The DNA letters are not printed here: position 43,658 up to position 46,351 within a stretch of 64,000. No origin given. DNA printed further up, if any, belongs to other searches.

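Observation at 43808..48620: Tandem paralogous ~800-aa transmembrane proteins; one carries T4-lysozyme-like plus M15 peptidase domains while the gp5-like spike lacks lysozyme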

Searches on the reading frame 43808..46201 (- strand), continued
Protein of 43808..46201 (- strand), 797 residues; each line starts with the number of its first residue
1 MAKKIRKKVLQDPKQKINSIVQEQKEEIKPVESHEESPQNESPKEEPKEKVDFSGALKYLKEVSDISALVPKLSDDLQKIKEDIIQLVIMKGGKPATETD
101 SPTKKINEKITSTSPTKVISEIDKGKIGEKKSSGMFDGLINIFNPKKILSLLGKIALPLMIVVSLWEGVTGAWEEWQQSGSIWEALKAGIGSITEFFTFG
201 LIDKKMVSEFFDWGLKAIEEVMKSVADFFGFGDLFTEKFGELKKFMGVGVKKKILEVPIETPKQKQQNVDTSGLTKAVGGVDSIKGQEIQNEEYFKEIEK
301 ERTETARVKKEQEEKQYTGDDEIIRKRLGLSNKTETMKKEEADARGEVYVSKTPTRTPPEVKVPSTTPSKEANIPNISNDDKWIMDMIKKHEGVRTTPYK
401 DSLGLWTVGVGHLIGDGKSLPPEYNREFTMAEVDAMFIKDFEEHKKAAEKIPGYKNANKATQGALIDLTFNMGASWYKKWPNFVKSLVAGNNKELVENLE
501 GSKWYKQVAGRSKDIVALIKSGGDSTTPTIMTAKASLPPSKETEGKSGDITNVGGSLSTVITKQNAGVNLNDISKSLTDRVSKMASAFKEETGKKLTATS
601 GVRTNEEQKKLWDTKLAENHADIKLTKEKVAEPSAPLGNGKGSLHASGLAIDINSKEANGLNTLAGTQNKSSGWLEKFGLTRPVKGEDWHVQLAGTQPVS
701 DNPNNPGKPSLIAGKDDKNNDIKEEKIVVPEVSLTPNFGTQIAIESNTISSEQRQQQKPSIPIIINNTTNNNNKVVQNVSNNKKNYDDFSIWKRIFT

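Call 18: find_homologous_proteins(query=window:43808-46201:-, max_evalue=0.001)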
Query window:43808-46201:- (797 aa): 443 proteins with E <= 0.001 among 8000 candidates; the best 120 are listed.
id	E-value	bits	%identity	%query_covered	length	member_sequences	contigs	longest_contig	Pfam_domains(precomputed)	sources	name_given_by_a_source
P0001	0.0e+0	1752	100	100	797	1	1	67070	PF02557.23,PF00959.25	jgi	jgi:GH24 family phage-related lysozyme (muramidase)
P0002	2.4e-189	650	46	92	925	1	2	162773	PF02557.23,PF00959.25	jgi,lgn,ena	jgi:lysozyme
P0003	9.2e-184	631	45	95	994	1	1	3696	PF02557.23,PF00959.25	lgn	-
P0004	2.5e-179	616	44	90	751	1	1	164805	PF02557.23,PF00959.25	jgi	jgi:lysozyme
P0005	9.1e-178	611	44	90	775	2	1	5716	PF02557.23,PF00959.25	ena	-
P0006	1.2e-177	611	45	89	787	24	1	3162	PF02557.23,PF00959.25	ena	-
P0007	1.6e-176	607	44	90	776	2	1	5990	PF02557.23,PF00959.25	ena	-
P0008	3.1e-176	606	45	89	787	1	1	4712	PF02557.23,PF00959.25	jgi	-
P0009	6.9e-176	605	45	89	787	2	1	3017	PF02557.23,PF00959.25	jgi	-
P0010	2.8e-175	603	43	93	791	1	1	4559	PF02557.23,PF00959.25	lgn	-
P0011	5.8e-175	602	44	90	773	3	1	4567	PF02557.23,PF00959.25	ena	-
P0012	8.0e-175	602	45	89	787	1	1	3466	PF02557.23,PF00959.25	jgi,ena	-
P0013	1.1e-174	601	45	89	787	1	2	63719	PF02557.23,PF00959.25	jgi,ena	jgi:lysozyme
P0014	9.3e-174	598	43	90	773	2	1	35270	PF02557.23,PF00959.25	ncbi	-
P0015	9.3e-174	598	46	85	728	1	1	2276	PF02557.23,PF00959.25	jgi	jgi:lysozyme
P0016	2.2e-171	590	42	90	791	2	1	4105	PF02557.23,PF00959.25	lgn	-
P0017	7.5e-168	578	42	93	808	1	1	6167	PF02557.23,PF00959.25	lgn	-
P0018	6.6e-161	556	50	50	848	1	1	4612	PF02557.23,PF00959.25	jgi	jgi:lysozyme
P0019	5.0e-150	520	42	80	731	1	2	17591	PF02557.23,PF00959.25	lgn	-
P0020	6.8e-147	509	39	95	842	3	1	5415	PF02557.23,PF00959.25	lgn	-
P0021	5.5e-139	483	40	91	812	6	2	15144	PF02557.23,PF00959.25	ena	-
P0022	5.8e-139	483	40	92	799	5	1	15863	PF02557.23,PF00959.25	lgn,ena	-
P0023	8.7e-139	482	42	78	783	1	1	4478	PF02557.23,PF00959.25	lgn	-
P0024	8.2e-132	459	40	83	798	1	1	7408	PF02557.23,PF00959.25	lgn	-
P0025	2.0e-129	451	40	91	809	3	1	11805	PF02557.23,PF00959.25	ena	-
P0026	6.9e-125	436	52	52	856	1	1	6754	PF02557.23,PF00959.25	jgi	jgi:GH24 family phage-related lysozyme (muramidase)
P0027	2.5e-123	431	51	50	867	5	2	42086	PF02557.23,PF00959.25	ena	-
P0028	8.5e-122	426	51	50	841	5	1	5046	PF02557.23,PF00959.25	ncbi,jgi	jgi:GH24 family phage-related lysozyme (muramidase)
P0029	1.2e-121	426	51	50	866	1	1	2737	PF02557.23,PF00959.25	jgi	-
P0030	1.3e-121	426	50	52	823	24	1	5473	PF00959.25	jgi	-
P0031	1.9e-121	425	51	50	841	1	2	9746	PF02557.23,PF00959.25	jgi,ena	jgi:GH24 family phage-related lysozyme (muramidase)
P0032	2.3e-121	425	51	50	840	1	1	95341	PF02557.23,PF00959.25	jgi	jgi:lysozyme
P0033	3.1e-121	424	51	47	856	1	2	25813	PF02557.23,PF00959.25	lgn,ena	-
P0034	5.0e-121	424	50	50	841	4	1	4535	PF02557.23,PF00959.25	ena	-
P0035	1.7e-120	422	51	50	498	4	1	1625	PF02557.23,PF00959.25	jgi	jgi:GH24 family phage-related lysozyme (muramidase)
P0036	1.7e-120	422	51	47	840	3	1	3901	PF02557.23,PF00959.25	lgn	-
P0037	1.9e-120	422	47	57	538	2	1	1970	PF02557.23,PF00959.25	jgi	jgi:GH24 family phage-related lysozyme (muramidase)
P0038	2.1e-120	422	50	50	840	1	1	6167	PF02557.23,PF00959.25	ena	-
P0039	2.7e-120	421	51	50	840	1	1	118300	PF02557.23,PF00959.25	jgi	jgi:lysozyme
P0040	4.0e-120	421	51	50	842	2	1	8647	PF02557.23,PF00959.25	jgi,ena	jgi:GH24 family phage-related lysozyme (muramidase)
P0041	9.9e-120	419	50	50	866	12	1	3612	PF02557.23,PF00959.25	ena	-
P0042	1.4e-119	419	50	50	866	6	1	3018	PF02557.23,PF00959.25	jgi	-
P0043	2.4e-119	418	51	50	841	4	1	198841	PF02557.23,PF00959.25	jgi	jgi:lysozyme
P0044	2.9e-119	418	50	50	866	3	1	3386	PF02557.23,PF00959.25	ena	-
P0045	5.4e-119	417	50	50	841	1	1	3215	PF02557.23,PF00959.25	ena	-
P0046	7.9e-119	416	50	50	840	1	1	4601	PF02557.23,PF00959.25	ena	-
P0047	1.4e-118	416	36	87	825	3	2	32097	PF02557.23,PF00959.25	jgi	-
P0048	2.3e-118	415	51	47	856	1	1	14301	PF02557.23,PF00959.25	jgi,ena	jgi:GH24 family phage-related lysozyme (muramidase)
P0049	2.4e-118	415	49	50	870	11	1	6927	PF02557.23,PF00959.25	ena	-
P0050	4.8e-118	414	51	47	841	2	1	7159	PF02557.23,PF00959.25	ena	-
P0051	6.7e-118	413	51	47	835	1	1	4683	PF02557.23,PF00959.25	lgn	-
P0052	3.5e-116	408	51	50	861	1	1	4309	PF02557.23,PF00959.25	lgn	-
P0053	8.4e-116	406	50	50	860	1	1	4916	PF02557.23,PF00959.25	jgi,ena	jgi:GH24 family phage-related lysozyme (muramidase)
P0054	2.7e-115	405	38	90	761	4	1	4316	PF02557.23,PF00959.25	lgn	-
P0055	4.5e-115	404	49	47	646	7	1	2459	PF02557.23,PF00959.25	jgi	-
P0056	5.9e-115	404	47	51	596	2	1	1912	PF02557.23,PF00959.25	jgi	jgi:GH24 family phage-related lysozyme (muramidase)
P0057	3.0e-113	398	48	51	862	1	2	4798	PF02557.23,PF00959.25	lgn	-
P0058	7.6e-112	393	49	50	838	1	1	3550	PF02557.23,PF00959.25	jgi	jgi:GH24 family phage-related lysozyme (muramidase)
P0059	1.6e-106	376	46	50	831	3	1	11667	PF02557.23,PF00959.25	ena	-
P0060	1.7e-103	366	51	43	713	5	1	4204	PF02557.23,PF00959.25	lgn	-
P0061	1.4e-98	349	46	48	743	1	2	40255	PF02557.23,PF00959.25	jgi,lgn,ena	jgi:GH24 family phage-related lysozyme (muramidase)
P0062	2.5e-98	349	41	61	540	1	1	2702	PF00959.25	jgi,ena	jgi:lysozyme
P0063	5.7e-93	331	38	62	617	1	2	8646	PF00959.25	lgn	-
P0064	1.4e-85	306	35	51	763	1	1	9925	PF01551.30,PF00959.25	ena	-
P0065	1.2e-84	303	34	86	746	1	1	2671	PF01551.30,PF00959.25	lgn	-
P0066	4.3e-79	285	34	65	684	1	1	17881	PF00959.25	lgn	-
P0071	5.8e-69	252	61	19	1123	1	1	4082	PF02557.23,PF00959.25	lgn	-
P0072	3.0e-68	249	49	20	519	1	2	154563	PF00959.25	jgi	jgi:lysozyme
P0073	3.6e-67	246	40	47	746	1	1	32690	PF02557.23,PF00959.25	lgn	-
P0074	7.5e-67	245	39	47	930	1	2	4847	PF02557.23,PF00959.25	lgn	-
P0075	1.4e-66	244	57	26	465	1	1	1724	PF00959.25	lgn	-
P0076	6.1e-66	242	54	17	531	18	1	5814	PF00959.25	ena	-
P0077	2.1e-65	240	49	19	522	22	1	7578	PF00959.25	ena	-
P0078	2.2e-64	236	56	20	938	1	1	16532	PF00959.25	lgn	-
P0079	3.7e-64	236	35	57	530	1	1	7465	PF00959.25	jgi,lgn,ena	-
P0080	6.5e-64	235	61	21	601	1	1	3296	PF00959.25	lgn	-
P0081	3.3e-63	232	58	23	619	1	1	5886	PF00959.25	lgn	-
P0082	1.4e-62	230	68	18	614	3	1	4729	PF00959.25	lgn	-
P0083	4.4e-62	229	64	20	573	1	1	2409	PF00959.25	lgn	-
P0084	4.9e-62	229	55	26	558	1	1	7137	PF00959.25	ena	-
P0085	5.0e-62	229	52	26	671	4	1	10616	PF00959.25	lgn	-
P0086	1.0e-61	228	38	49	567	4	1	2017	PF00959.25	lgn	-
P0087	1.1e-61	227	55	24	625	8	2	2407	PF00959.25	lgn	-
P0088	1.3e-61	227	54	26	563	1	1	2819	PF00959.25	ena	-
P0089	1.9e-61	227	38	52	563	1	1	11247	PF00959.25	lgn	-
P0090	1.9e-61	227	49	31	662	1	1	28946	PF00959.25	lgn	-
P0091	2.7e-61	226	36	54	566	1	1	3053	PF00959.25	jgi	-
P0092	3.1e-61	226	54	26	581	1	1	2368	PF00959.25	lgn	-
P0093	3.1e-61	226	34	57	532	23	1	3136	PF00959.25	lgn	-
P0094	3.5e-61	226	66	18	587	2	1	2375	PF00959.25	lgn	-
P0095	3.9e-61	226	54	26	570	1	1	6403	PF00959.25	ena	-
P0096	9.0e-61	224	56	23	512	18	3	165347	PF00959.25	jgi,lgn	-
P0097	1.1e-60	224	37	52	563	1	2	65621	PF00959.25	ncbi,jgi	jgi:lysozyme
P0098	1.2e-60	224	59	23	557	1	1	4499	PF00959.25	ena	-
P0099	1.6e-60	224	53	26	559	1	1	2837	PF00959.25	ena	-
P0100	1.8e-60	223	51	26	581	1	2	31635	PF00959.25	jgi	jgi:lysozyme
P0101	2.0e-60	223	52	26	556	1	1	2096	PF00959.25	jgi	jgi:lysozyme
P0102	3.0e-60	223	39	48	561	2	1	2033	PF00959.25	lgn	-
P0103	3.6e-60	222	59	23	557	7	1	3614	PF00959.25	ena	-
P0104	3.8e-60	222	50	25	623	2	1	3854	PF00959.25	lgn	-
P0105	4.3e-60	222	65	19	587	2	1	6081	PF00959.25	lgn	-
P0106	5.7e-60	222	63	21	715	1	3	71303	PF00959.25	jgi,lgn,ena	-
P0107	7.9e-60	221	38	49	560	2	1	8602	PF00959.25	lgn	-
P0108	8.2e-60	221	57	22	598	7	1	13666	PF00959.25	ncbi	-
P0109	1.8e-59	220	38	52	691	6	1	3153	PF00959.25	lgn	-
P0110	2.4e-59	220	61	22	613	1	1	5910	PF00959.25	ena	-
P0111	3.1e-59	219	61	22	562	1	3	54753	PF00959.25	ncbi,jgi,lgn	-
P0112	4.0e-59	219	36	54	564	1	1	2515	PF00959.25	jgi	-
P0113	4.7e-59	219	62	20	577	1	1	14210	PF00959.25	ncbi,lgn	-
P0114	4.7e-59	219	51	26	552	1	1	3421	PF00959.25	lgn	-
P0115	6.9e-59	218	32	66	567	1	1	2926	PF00959.25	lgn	-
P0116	1.1e-58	218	59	21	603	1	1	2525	PF00959.25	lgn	-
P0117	1.2e-58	217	41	42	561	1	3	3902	PF00959.25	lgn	-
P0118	1.2e-58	217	64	19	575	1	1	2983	PF00959.25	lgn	-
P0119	1.2e-58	217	68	17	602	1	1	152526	PF00959.25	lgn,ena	-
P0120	1.3e-58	217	66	19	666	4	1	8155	PF00959.25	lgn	-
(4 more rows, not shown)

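Call 20: find_encoding_contigs(protein=P0004, flank=10000, max_places=2)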
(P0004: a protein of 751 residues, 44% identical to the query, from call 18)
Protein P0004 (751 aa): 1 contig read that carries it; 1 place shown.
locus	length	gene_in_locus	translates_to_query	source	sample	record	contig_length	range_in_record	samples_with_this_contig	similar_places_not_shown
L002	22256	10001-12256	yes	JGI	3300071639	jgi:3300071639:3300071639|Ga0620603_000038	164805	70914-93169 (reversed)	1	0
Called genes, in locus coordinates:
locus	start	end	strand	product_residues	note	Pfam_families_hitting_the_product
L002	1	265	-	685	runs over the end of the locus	PF21379:Gp6-like_1st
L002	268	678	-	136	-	PF04965:GPW_gp25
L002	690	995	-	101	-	PF05488:PAAR_motif (weak)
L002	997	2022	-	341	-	PF06714:Gp5_OB (weak), PF22178:Gp5_trimer_C (weak)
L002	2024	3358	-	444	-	-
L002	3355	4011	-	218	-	PF11246:Phage_gp53 (weak)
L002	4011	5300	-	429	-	-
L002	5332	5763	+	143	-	PF08722:Tn7_TnsA-like_N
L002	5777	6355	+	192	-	PF26869:Phage_T4_gp2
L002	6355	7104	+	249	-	PF23849:Phage_TTP_2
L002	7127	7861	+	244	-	PF12322:T4_baseplate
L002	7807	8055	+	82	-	PF28602:Gp51_C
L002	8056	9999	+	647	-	-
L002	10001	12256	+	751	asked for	PF00959:Phage_lysozyme, PF02557:VanY (weak)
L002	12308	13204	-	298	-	PF08804:gp32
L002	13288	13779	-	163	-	-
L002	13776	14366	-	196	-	PF08993:T4_Gp59_N, PF08994:T4_Gp59_C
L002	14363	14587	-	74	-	PF16805:Trans_coact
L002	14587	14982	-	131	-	-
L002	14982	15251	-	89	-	PF11126:Phage_DsbA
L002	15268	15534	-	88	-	-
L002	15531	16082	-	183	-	PF07486:Hydrolase_2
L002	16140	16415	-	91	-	-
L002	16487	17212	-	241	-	-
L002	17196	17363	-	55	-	-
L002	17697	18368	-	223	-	PF12705:PDDEXK_1 (weak)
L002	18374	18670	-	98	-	-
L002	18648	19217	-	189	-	-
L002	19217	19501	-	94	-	-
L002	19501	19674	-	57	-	-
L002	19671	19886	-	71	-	-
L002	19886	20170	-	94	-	-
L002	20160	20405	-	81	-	-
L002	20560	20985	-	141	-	-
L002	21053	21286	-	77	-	-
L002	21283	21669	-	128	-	-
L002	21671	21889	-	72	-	-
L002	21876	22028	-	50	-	-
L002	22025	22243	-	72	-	-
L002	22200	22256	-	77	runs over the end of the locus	-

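Call 21: find_encoding_contigs(protein=P0043, flank=10000, max_places=2)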
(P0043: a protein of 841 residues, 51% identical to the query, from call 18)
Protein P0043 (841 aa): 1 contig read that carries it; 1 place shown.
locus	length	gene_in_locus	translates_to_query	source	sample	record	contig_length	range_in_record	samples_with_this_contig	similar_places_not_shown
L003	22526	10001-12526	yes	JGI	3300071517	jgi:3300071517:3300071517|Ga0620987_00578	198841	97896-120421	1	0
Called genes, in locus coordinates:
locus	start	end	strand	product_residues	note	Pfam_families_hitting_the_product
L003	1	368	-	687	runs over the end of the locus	PF21379:Gp6-like_1st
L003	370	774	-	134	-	PF04965:GPW_gp25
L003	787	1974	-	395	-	PF06714:Gp5_OB (weak), PF22178:Gp5_trimer_C (weak)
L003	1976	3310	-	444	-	-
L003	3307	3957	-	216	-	PF11246:Phage_gp53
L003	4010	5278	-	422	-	-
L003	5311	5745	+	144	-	PF08722:Tn7_TnsA-like_N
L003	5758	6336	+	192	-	PF26869:Phage_T4_gp2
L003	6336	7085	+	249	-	PF23849:Phage_TTP_2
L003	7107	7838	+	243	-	PF12322:T4_baseplate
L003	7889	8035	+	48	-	PF28602:Gp51_C (weak)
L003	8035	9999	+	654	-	-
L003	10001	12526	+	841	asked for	PF00959:Phage_lysozyme, PF02557:VanY (weak)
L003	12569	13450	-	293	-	PF08804:gp32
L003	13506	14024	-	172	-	PF06941:NT5C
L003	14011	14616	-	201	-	PF08993:T4_Gp59_N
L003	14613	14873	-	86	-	PF16805:Trans_coact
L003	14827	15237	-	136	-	-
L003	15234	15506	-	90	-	PF11126:Phage_DsbA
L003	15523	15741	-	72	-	-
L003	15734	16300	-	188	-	PF07486:Hydrolase_2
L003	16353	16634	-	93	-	-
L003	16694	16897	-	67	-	-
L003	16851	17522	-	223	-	-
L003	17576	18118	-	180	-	-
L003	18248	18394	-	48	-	-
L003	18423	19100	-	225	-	PF12705:PDDEXK_1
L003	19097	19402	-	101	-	-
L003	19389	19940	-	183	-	PF03013:Pyr_excise (weak)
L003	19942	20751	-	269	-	PF01145:Band_7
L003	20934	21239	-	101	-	-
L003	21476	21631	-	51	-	-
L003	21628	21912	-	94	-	-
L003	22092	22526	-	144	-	-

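Call 43: search_dna_similar(query=L001:7906-10767:+, collection=phages, mode=protein, max_rows=60, rows=spread, max_evalue=1e-10)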
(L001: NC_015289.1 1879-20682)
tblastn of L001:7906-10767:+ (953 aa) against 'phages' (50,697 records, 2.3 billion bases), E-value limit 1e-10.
Records with a match: 365; places in all: 372; records where one place covers at least 80% of the query: 13.
Best place of each record, by identity: >=99% 2; 60-80% 2; <60% 361.
By first word of the organism name: Synechococcus 234; Cyanophage 49; Escherichia 34; Serratia 11; Prochlorococcus 8; Enterobacter 7; Salmonella 7; Erwinia 4; Pelagibacter 4; Edwardsiella 3; and 4 more.
By host as written in the record: - 113; Synechococcus 99; Synechococcus sp. WH7803 21; Escherichia coli 13; Synechococcus sp. WH8102 11; Synechococcus sp. 11; Synechococcus sp. WH 7803 7; Serratia sp. ATCC 39006 6; and 52 more.
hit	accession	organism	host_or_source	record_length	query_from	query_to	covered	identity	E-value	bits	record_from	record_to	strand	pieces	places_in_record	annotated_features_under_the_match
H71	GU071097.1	Synechococcus phage S-SSM5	Synechococcus sp. WH8102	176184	1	953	100%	100.0%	0e+0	1862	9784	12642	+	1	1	lysozyme murein | hypothetical protein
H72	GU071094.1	Synechococcus phage S-SM1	Synechococcus sp. WH6501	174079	1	952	100%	55.9%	0e+0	974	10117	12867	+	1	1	lysozyme murein | hypothetical protein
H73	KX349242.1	Synechococcus phage S-RIM2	Synechococcus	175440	1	953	88%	34.4%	8e-65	407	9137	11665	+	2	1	hypothetical protein (x2)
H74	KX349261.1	Synechococcus phage S-RIM2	Synechococcus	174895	1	953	72%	40.1%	4e-42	441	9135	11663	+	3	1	hypothetical protein (x2)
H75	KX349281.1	Synechococcus phage S-RIM2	Synechococcus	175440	1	953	72%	40.0%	1e-42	441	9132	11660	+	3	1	hypothetical protein (x2)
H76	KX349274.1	Synechococcus phage S-RIM2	Synechococcus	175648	1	953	72%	40.0%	6e-42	440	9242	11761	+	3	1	hypothetical protein (x2)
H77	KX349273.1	Synechococcus phage S-RIM2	Synechococcus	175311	1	953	72%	40.0%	6e-42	440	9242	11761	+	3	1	hypothetical protein (x2)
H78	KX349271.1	Synechococcus phage S-RIM2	Synechococcus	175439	1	953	72%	39.8%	4e-42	440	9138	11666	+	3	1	hypothetical protein (x2)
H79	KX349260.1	Synechococcus phage S-RIM2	Synechococcus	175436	1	953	72%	39.7%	4e-42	440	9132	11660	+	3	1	hypothetical protein (x2)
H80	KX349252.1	Synechococcus phage S-RIM2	Synechococcus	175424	1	953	72%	39.7%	4e-42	438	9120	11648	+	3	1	hypothetical protein (x2)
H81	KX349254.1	Synechococcus phage S-RIM2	Synechococcus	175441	1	953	72%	39.7%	4e-42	438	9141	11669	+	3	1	hypothetical protein (x2)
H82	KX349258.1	Synechococcus phage S-RIM2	Synechococcus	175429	1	953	72%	39.5%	4e-42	439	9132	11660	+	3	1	hypothetical protein (x2)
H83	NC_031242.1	Cyanophage S-RIM50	Synechococcus sp.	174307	2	752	47%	47.1%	4e-38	402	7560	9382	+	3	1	endolysin (x2)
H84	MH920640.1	Synechococcus phage S-E7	Synechococcus sp. WH 7803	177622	1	422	44%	40.5%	4e-80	291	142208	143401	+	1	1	WLM domain-containing protein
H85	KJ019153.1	Synechococcus phage ACG-2014a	-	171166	3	433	45%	39.2%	5e-71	264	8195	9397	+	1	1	hypothetical protein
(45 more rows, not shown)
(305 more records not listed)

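Call 78: predict_structure(alignment_id=A2)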
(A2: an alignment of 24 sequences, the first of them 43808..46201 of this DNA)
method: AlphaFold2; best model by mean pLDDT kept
length: 797 residues; sequences in the alignment: 24
mean_pLDDT: 60.3   pTM: 0.31
mean pLDDT of the five models: 60.3, 58.1, 56.7, 55.4, 54.3
residues with pLDDT >= 90: 167; 70-90: 172; 50-70: 83; < 50: 375
segments of 3 or more residues with pLDDT < 50: 1-29, 31-77, 86-88, 90-162, 193-212, 224-231, 245-283, 350-371, 525-554, 707-797
pLDDT, mean of each block of 10 residues (from residue 1): 38 38 35 31 34 37 37 45 48 38 31 27 29 35 35 40 52 54 51 46 41 52 47 55 45 33 32 31 54 84 89 86 85 85 68 35 32 74 93 91 85 85 92 92 96 94 96 93 94 94 90 93 47 31 30 53 66 84 92 86 85 90 87 90 77 86 89 92 85 83 53 27 27 37 46 42 35 34 35 34
secondary structure, 60 per line:
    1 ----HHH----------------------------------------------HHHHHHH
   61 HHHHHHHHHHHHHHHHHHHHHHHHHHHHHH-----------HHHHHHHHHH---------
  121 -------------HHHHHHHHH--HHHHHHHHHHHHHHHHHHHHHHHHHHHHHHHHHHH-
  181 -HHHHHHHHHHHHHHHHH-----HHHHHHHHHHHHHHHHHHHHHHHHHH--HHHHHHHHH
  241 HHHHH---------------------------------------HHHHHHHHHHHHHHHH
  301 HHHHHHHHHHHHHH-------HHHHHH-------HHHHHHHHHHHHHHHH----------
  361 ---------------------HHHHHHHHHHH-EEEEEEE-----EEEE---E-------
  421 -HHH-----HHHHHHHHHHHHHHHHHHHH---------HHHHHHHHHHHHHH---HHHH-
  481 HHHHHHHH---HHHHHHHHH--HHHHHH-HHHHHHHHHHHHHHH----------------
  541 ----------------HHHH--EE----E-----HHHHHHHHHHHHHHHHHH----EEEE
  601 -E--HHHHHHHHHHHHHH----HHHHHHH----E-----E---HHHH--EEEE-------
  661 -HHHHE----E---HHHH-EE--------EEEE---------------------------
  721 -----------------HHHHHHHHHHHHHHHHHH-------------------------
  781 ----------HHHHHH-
elements in order (helices of 4 or more, strands of 3 or more residues): H54-90 H102-111 H134-142 H145-179 H182-198 H204-229 H232-245 H285-314 H322-327 H335-350 H382-392 E394-400 E406-409 H430-449 H459-472 H476-479 H481-488 H492-500 H503-508 H510-524 H557-560 H575-592 E597-600 H605-618 H623-629 H644-647 E650-653 H662-665 H675-678 E690-693 H738-755 H791-796
